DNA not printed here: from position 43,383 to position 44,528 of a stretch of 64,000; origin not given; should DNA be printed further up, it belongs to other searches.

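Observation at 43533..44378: Second PhyH-family dioxygenase inside the nonulosonic acid array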

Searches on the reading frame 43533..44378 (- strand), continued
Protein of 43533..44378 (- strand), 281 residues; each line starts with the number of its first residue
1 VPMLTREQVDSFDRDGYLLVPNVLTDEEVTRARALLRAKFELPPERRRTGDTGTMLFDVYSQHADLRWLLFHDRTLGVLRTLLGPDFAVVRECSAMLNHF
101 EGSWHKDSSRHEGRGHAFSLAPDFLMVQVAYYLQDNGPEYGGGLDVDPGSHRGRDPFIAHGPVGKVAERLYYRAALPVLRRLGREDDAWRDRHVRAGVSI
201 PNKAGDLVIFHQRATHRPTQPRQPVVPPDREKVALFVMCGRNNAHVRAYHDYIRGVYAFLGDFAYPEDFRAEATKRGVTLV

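Call 24: search_solved_structures(query=A1, max_evalue=1, show_alignments=2)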
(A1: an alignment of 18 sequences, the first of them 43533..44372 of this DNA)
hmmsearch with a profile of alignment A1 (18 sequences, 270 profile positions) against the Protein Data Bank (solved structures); distinct sequences matched with E-value up to 1: 25.
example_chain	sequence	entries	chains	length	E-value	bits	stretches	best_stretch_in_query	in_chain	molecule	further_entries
5epa_A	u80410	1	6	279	2.7e-14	56.4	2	2-87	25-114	SnoK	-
4mhr_A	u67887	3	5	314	6.6e-14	55.2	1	4-206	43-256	Ectoine hydroxylase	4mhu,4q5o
3emr_A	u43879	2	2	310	1.2e-12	51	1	2-215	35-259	EctD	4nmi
7e01_A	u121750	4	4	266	1e-09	41.5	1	2-208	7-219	Phytanoyl-CoA dioxygenase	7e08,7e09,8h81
7dzz_A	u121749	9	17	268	1e-09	41.4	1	2-208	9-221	Phytanoyl-CoA dioxygenase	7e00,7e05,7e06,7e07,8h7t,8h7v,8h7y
7dt0_A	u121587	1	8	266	1.1e-09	41.3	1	2-208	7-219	Phytanoyl-CoA dioxygenase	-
5nch_A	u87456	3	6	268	5.6e-09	39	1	2-208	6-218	Leucine hydroxylase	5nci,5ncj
4xab_A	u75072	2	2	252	1.9e-05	27.5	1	4-40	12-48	EvdO2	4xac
5ep9_A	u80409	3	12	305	2.5e-05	27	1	7-212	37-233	SnoN,Epimerase SnoN | SnoN,SnoN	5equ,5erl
3gja_A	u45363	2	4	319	6e-05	25.8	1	4-208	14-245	CytC3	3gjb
2rdn_A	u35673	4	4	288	0.00027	23.6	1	10-210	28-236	1-deoxypentalenic acid 11-beta hydroxylase; Fe(II)/alpha-ketoglutarate dependent hydroxyla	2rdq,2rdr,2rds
2a1x_A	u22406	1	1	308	0.00038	23.2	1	2-211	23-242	Phytanoyl-CoA dioxygenase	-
4xaa_A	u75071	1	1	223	0.00082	22.1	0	7-205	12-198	Putative oxygenase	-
9c9n_A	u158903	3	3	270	0.0047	19.6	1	3-105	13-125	Fe/2-OG dependent dioxygenase MysH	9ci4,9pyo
9pze_A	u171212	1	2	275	0.0049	19.5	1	3-105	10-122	Fe/2-OG dependent dioxygenase MysH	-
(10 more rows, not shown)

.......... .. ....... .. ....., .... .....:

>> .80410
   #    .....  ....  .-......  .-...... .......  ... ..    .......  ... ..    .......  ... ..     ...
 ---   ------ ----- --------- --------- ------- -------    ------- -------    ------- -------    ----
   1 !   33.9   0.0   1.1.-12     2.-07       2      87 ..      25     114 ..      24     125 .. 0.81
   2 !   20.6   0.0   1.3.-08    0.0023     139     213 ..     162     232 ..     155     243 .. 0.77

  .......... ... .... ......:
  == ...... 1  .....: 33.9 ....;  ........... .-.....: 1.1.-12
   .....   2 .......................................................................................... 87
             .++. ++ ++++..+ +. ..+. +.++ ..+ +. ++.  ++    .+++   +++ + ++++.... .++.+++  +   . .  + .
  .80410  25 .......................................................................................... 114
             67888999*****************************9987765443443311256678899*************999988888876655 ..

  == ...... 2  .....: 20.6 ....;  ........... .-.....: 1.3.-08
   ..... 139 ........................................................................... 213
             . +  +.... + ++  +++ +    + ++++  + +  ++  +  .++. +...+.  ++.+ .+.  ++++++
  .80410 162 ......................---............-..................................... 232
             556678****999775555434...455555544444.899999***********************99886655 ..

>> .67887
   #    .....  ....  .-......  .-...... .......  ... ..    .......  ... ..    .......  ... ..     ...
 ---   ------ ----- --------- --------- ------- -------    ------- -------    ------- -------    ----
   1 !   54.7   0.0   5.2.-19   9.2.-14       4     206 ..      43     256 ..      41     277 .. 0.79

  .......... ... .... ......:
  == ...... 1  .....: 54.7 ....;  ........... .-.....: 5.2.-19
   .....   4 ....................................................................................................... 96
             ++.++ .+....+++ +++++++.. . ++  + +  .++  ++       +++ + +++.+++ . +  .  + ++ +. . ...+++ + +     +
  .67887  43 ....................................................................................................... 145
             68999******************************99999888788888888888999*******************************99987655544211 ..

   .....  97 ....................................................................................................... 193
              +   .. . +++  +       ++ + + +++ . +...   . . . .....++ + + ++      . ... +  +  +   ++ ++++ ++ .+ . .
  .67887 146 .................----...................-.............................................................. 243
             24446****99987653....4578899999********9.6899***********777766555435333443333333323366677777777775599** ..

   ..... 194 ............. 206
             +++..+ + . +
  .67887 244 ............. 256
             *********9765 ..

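Call 33: predict_structure(alignment_id=A1)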
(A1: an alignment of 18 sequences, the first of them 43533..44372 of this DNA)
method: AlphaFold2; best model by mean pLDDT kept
length: 279 residues; sequences in the alignment: 18
mean_pLDDT: 90.2   pTM: 0.87
mean pLDDT of the five models: 90.2, 89.1, 88.3, 87.2, 81.5
residues with pLDDT >= 90: 191; 70-90: 74; 50-70: 14; < 50: 0
segments of 3 or more residues with pLDDT < 50: none
pLDDT, mean of each block of 10 residues (from residue 1): 96 97 97 96 92 93 95 97 94 89 91 90 97 88 95 78 71 76 66 86 97 93 89 96 94 84 94 94
secondary structure, 60 per line:
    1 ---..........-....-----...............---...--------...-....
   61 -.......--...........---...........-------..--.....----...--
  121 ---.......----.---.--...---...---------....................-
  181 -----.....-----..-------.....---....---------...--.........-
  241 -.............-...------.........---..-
elements in order: H4-13 E15-18 H24-38 E53-55 H57-60 H62-68 H71-81 E85-95 H107-111 E124-130 E142-144 H160-179 H186-190 E205-209 E213-216 E231-239 H242-254 H265-273

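Call 36: fold_search(model_id=the predicted structure, library=pdb)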
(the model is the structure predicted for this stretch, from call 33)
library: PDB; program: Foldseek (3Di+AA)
matches with E <= 10: 1085; with E <= 0.001: 389
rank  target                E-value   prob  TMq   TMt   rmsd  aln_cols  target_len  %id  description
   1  7dt0_E                1.7e-13  1.00  0.59  0.66   5.8       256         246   19  Proline hydroxylase H11-N101I mutant (released 2022-01-12)
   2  7dt0_C                3.0e-13  1.00  0.58  0.66   5.6       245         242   19  Proline hydroxylase H11-N101I mutant (released 2022-01-12)
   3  7dt0_F                4.9e-13  1.00  0.59  0.66   5.6       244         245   19  Proline hydroxylase H11-N101I mutant (released 2022-01-12)
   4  3emr                  8.5e-13  1.00  0.55  0.55   7.7       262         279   20  Crystal Structure Analysis of the ectoine hydroxylase ECTD from Salibacillus salexigens (released 2009-09-29)
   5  7dt0_H                1.0e-12  1.00  0.56  0.64   6.3       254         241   17  Proline hydroxylase H11-N101I mutant (released 2022-01-12)
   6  7dt0_D                1.7e-12  1.00  0.59  0.67   6.1       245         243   18  Proline hydroxylase H11-N101I mutant (released 2022-01-12)
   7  5nch_A                1.7e-12  1.00  0.57  0.64   6.2       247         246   21  GriE apo form (released 2017-10-04)
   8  5nch_B                1.8e-12  1.00  0.57  0.62   7.0       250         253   22  GriE apo form (released 2017-10-04)
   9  7dt0_B                2.3e-12  1.00  0.59  0.67   6.2       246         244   18  Proline hydroxylase H11-N101I mutant (released 2022-01-12)
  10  4nmi                  2.9e-12  1.00  0.55  0.55   7.7       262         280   20  Crystal Structure of the Apo ectoine hydroxylase ECTD from Salibacillus salexigens (released 2014-09-10)
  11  5epa_F                4.0e-12  1.00  0.56  0.62   6.1       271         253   21  Crystal structure of non-heme alpha ketoglutarate dependent carbocyclase SnoK from nogalamycin biosynthesis (released 2016-05-11)
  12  5equ_A                4.0e-12  1.00  0.53  0.58   6.5       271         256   20  Crystal structure of the epimerase SnoN in complex with Fe3+, alpha ketoglutarate and nogalamycin RO (released 2016-05-11)
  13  7e06_A                4.5e-12  1.00  0.59  0.65   6.2       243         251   18  Trans-3/4-proline-hydroxylase H11 with AKG (released 2022-02-02)
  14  5erl_D                4.5e-12  1.00  0.53  0.57   6.6       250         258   21  Crystal structure of the epimerase SnoN in complex with Ni2+, succinate and nogalamycin RO (released 2016-05-11)
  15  7dt0_G                5.1e-12  1.00  0.59  0.67   5.6       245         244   19  Proline hydroxylase H11-N101I mutant (released 2022-01-12)
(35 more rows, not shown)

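Call 37: search_protein_families(library=pfam, proteins=[L016:5923-6687:+, L016:6684-7298:+, L016:10797-11792:+, L016:11793-13283:+, L016:14447-18556:+, L016:3290-3715:+, L016:815-2089:+, L016:18847-20745:-], max_evalue=0.001)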
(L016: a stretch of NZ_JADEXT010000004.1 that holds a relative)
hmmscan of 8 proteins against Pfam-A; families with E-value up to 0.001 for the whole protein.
L016:5923-6687:+ (254 aa): 2 families
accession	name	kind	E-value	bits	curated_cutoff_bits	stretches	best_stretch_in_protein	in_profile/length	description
PF02348.25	CTP_transf_3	-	1.6e-33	116.8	22.6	1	4-208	1-205/217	Cytidylyltransferase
PF12804.13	NTP_transf_3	-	6.7e-07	30.1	27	1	10-118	11-113/160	MobA-like NTP transferase domain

L016:6684-7298:+ (204 aa): 4 families
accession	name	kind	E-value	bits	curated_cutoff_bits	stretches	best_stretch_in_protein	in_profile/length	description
PF13649.12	Methyltransf_25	-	2.5e-08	34.9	27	1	47-131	1-91/97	Methyltransferase domain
PF08242.18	Methyltransf_12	-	3.7e-08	34.4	30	1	49-130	2-89/98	Methyltransferase domain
PF08241.18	Methyltransf_11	-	1.3e-05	26.1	21.2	1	49-129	2-83/95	Methyltransferase domain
PF13847.12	Methyltransf_31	-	9.9e-05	22.5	27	1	46-117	6-87/145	Methyltransferase domain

L016:10797-11792:+ (331 aa): 5 families
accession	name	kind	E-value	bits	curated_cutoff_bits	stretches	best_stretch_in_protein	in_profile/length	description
PF13489.12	Methyltransf_23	-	6.7e-20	71.9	27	1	123-267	20-163/164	Methyltransferase domain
PF08241.18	Methyltransf_11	-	3.9e-12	47.1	21.2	1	130-221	1-95/95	Methyltransferase domain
PF13649.12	Methyltransf_25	-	5.5e-09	37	27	1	129-217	1-97/97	Methyltransferase domain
PF08242.18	Methyltransf_12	-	5.6e-07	30.6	30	1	130-219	1-98/98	Methyltransferase domain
PF13847.12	Methyltransf_31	-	9.9e-06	25.7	27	1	128-225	6-113/145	Methyltransferase domain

L016:11793-13283:+ (496 aa): 6 families
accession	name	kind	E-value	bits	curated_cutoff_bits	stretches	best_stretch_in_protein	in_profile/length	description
PF04101.22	Glyco_tran_28_C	-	1.5e-10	41.8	22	1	176-323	3-153/166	Glycosyltransferase family 28 C-terminal domain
PF13302.13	Acetyltransf_3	-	2.1e-09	38.6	25.4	1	345-477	2-138/138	Acetyltransferase (GNAT) domain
PF00583.31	Acetyltransf_1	-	4.8e-07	30.5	20.7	1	377-476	14-116/116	Acetyltransferase (GNAT) family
PF13523.12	Acetyltransf_8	-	1e-06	28.9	27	1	352-482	3-143/145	Acetyltransferase (GNAT) domain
PF13420.13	Acetyltransf_4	-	5.3e-05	23.7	24.3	1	347-483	1-141/155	Acetyltransferase (GNAT) domain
PF06722.18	EryCIII-like_C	-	0.00061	20.2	31.7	1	238-325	40-127/145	Erythromycin biosynthesis protein CIII-like, C-terminal domain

L016:14447-18556:+ (1369 aa): 4 families
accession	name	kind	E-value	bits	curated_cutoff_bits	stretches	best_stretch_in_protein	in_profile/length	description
PF00535.33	Glycos_transf_2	-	2e-26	93.4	23.3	1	367-509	1-132/168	Glycosyl transferase family 2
PF13844.12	Glyco_transf_41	-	1.6e-23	83.2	25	1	1001-1210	346-542/543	Glycosyl transferase family 41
PF10111.15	Glyco_tranf_2_2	-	9.7e-11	42.1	27.3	1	367-576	3-204/276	Glycosyltransferase like family 2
PF13641.12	Glyco_tranf_2_3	-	2.2e-08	34.9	27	1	366-574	3-197/230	Glycosyltransferase like family 2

L016:3290-3715:+ (141 aa): 1 family
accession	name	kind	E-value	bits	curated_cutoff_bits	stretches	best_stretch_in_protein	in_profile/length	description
PF23914.1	TPR_CcmH_CycH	-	0.00041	20.7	42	1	62-129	32-99/158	Cytochrome c-type biogenesis protein H TPR domain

L016:815-2089:+ (424 aa): 6 families
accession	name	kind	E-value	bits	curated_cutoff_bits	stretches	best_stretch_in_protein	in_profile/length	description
PF00069.31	Pkinase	-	1.4e-37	129.9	31.7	1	167-412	1-255/263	Protein kinase domain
PF07714.23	PK_Tyr_Ser-Thr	-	1.3e-18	67.7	23.1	1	169-375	3-211/258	Protein tyrosine and serine/threonine kinase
PF00498.31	FHA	-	8.1e-13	49.1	20.7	1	26-92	1-66/67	FHA domain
PF03109.22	ABC1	-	1.3e-06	28.2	22.9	1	210-324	113-218/244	ABC1 atypical kinase-like domain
PF16697.10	Yop-YscD_cpl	-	2.4e-06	28.2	33.2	1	26-81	19-70/94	Inner membrane component of T3SS, cytoplasmic domain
PF01636.29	APH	-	8.1e-05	22.9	23.2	0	287-318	163-195/239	Phosphotransferase enzyme family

L016:18847-20745:- (632 aa): 1 family
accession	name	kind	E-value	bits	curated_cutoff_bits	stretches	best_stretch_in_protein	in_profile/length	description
PF13844.12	Glyco_transf_41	-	1.5e-52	179.1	25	2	430-617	359-543/543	Glycosyl transferase family 41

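Call 46: search_protein_families(library=pfam, proteins=[L013:6641-7378:+, L013:8414-9886:+, L013:10890-12725:-, L013:15189-16277:-, L013:5038-6474:-, L013:3832-4746:-, L008:11840-12841:-, L008:5176-6879:-, L008:15278-16276:-, L008:16908-18293:-], max_evalue=0.001)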
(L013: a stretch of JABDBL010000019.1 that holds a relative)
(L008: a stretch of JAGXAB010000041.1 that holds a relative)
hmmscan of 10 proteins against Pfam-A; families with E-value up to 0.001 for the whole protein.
L013:6641-7378:+ (245 aa): 1 family
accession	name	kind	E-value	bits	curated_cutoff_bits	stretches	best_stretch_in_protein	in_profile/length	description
PF01672.21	Plasmid_parti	-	0.00099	20.1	22.1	0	121-175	8-60/85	Putative plasmid partition protein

L013:8414-9886:+ (490 aa): 2 families
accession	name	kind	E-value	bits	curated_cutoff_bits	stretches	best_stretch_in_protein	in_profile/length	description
PF08241.18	Methyltransf_11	-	1.6e-05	25.9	21.2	1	381-429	47-95/95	Methyltransferase domain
PF13489.12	Methyltransf_23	-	0.0002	21.6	27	0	324-431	8-118/164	Methyltransferase domain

L013:10890-12725:- (611 aa): 0 families

L013:15189-16277:- (362 aa): 13 families
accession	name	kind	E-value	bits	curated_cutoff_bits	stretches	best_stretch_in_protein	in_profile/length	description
PF00515.34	TPR_1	-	3.4e-12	46.1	27.8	0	47-72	8-33/34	Tetratricopeptide repeat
PF07719.23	TPR_2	-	1.3e-11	44.1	27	0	46-72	7-33/34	Tetratricopeptide repeat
PF14559.12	TPR_19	-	6.7e-09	36.4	25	1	52-101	3-52/68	Tetratricopeptide repeat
PF13181.12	TPR_8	-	7e-07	29.4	25.7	0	78-102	5-29/34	Tetratricopeptide repeat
PF13424.12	TPR_12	-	8.4e-07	29.5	30.1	0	55-102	18-73/77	Tetratricopeptide repeat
PF13431.12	TPR_17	-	1.2e-06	28.8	24.4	0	62-94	1-33/34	Tetratricopeptide repeat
PF13432.12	TPR_16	-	3.3e-06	27.9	32.7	1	46-104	3-61/65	Tetratricopeptide repeat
PF13428.12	TPR_14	-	1e-05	26.2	23.5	0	52-77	13-38/44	Tetratricopeptide repeat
PF13176.12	TPR_7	-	1.1e-05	25.6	27.9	0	111-133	2-24/36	Tetratricopeptide repeat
PF13174.12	TPR_6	-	1.8e-05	25.5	26.3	0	51-73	11-33/33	Tetratricopeptide repeat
PF12895.13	ANAPC3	-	4.2e-05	24.2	27.2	0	47-99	30-81/82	Anaphase-promoting complex, cyclosome, subunit 3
PF00413.30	Peptidase_M10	-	4.3e-05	23.9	24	1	282-343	102-158/159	Matrixin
PF13371.12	TPR_9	-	0.00068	20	35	0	54-101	9-56/73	Tetratricopeptide repeat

L013:5038-6474:- (478 aa): 1 family
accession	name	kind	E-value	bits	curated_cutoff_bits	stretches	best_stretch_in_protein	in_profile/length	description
PF14264.12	Glucos_trans_II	-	3.4e-08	33.4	30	1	105-363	51-313/317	Glucosyl transferase GtrII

L013:3832-4746:- (304 aa): 0 families

L008:11840-12841:- (333 aa): 1 family
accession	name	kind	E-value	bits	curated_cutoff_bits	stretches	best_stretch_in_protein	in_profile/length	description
PF05721.19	PhyH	-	6.2e-07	30.4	22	1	107-224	72-204/213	Phytanoyl-CoA dioxygenase (PhyH)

L008:5176-6879:- (567 aa): 0 families

L008:15278-16276:- (332 aa): 0 families

L008:16908-18293:- (461 aa): 0 families
